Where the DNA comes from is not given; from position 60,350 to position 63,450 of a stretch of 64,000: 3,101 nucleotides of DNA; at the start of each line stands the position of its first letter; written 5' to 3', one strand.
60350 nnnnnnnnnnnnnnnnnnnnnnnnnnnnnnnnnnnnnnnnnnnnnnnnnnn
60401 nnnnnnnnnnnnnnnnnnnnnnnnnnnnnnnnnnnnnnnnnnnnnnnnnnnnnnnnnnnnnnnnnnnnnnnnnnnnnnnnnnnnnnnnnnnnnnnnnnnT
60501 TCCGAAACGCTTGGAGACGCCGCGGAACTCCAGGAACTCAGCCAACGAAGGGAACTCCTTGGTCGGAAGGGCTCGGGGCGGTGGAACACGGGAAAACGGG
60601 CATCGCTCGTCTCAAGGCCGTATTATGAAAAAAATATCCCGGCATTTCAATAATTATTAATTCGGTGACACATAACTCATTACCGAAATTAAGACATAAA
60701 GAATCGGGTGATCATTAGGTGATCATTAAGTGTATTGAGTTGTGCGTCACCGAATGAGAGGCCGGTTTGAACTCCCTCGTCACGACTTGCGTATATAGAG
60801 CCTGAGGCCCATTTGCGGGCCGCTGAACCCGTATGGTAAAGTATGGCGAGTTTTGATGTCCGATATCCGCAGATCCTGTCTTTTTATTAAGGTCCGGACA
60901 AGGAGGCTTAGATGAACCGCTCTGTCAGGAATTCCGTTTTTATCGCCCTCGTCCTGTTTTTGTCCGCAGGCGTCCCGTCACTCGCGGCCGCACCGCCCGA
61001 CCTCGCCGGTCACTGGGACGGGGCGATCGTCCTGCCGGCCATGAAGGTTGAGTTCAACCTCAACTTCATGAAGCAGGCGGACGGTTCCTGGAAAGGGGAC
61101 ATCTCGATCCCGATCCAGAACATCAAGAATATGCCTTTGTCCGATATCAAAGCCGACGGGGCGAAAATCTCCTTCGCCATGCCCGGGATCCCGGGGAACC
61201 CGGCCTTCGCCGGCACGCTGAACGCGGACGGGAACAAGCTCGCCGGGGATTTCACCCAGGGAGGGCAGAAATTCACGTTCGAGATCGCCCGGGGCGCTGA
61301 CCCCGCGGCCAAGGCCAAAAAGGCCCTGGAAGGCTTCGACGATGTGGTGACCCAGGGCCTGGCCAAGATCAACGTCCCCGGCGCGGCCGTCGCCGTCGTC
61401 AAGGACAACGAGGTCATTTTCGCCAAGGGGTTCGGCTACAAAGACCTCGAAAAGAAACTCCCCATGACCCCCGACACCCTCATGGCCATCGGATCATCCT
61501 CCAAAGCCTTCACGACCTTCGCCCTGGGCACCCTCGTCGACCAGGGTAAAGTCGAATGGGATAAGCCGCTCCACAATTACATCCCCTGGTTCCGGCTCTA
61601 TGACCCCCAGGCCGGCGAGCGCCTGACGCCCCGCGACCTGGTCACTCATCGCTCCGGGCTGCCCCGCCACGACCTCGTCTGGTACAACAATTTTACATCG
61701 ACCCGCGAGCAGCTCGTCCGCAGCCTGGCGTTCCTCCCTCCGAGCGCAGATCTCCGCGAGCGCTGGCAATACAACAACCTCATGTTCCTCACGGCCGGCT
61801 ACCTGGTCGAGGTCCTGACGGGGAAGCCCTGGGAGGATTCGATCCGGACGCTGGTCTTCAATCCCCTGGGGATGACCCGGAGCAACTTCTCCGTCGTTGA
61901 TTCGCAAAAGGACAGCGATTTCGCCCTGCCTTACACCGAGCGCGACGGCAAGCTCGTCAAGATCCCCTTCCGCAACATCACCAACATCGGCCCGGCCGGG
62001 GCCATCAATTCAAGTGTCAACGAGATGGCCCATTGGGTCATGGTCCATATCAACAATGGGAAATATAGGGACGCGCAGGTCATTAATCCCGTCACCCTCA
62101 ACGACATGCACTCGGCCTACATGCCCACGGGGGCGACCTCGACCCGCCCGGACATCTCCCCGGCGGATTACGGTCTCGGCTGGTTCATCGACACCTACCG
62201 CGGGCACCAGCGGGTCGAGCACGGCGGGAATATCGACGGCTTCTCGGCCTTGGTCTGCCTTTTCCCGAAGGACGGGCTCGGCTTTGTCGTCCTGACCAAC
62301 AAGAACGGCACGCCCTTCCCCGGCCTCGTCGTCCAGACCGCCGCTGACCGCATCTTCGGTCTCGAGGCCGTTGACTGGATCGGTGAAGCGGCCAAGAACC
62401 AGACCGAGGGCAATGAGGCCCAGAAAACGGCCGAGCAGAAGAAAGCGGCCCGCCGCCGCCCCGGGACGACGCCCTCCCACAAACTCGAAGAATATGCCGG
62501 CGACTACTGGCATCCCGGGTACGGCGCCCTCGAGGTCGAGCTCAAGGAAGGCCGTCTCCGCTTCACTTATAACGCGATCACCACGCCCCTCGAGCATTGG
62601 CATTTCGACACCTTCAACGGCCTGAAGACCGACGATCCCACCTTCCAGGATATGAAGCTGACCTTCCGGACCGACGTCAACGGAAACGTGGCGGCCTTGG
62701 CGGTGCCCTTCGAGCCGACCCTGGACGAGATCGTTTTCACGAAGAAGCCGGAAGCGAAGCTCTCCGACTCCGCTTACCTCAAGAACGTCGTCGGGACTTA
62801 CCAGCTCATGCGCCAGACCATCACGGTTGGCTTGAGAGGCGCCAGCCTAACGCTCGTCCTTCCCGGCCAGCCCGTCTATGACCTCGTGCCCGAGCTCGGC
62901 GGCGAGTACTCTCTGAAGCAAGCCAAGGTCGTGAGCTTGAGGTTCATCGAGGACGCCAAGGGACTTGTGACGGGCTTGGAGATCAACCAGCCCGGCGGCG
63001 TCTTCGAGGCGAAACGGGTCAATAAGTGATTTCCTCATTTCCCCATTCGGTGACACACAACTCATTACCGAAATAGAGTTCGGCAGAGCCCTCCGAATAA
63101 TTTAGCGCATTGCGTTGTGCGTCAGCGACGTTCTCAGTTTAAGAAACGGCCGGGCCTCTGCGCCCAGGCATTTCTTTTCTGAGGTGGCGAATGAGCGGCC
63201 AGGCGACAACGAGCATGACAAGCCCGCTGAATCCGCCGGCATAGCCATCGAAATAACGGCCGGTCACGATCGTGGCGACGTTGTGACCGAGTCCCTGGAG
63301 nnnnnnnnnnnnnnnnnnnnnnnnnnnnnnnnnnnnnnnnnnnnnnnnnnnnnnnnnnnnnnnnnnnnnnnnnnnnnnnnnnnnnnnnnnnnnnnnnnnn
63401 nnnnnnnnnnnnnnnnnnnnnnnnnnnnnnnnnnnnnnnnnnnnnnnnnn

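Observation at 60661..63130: Two copies of a roughly 95-bp AT-rich inverted-repeat-bearing element bracketing the beta-lactamase-family gene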

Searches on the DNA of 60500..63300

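Call 9: search_rna_families(source=window, start=60500, end=63300, threshold=evalue, max_evalue=10)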
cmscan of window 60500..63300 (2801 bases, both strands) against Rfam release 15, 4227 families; matches with E-value up to 10: 4.
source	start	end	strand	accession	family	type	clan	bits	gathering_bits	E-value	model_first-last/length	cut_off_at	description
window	61292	61361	-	RF01972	H19_1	Gene; lncRNA;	-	23.2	50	7.4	1-71/71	no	H19 conserved region 1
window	61164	61247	-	RF00094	HDV_ribozyme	Gene; ribozyme;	-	20.8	50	5.8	1-89/89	no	Hepatitis delta virus ribozyme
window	61314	61363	-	RF01790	htlv_FSE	Cis-reg; frameshift_element;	-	18.5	45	3.4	1-43/43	no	ribosomal frameshift site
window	61374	61407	-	RF03352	mir-4869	Gene; miRNA;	-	16.7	70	7.4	1-78/78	no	mir-4869 microRNA precursor family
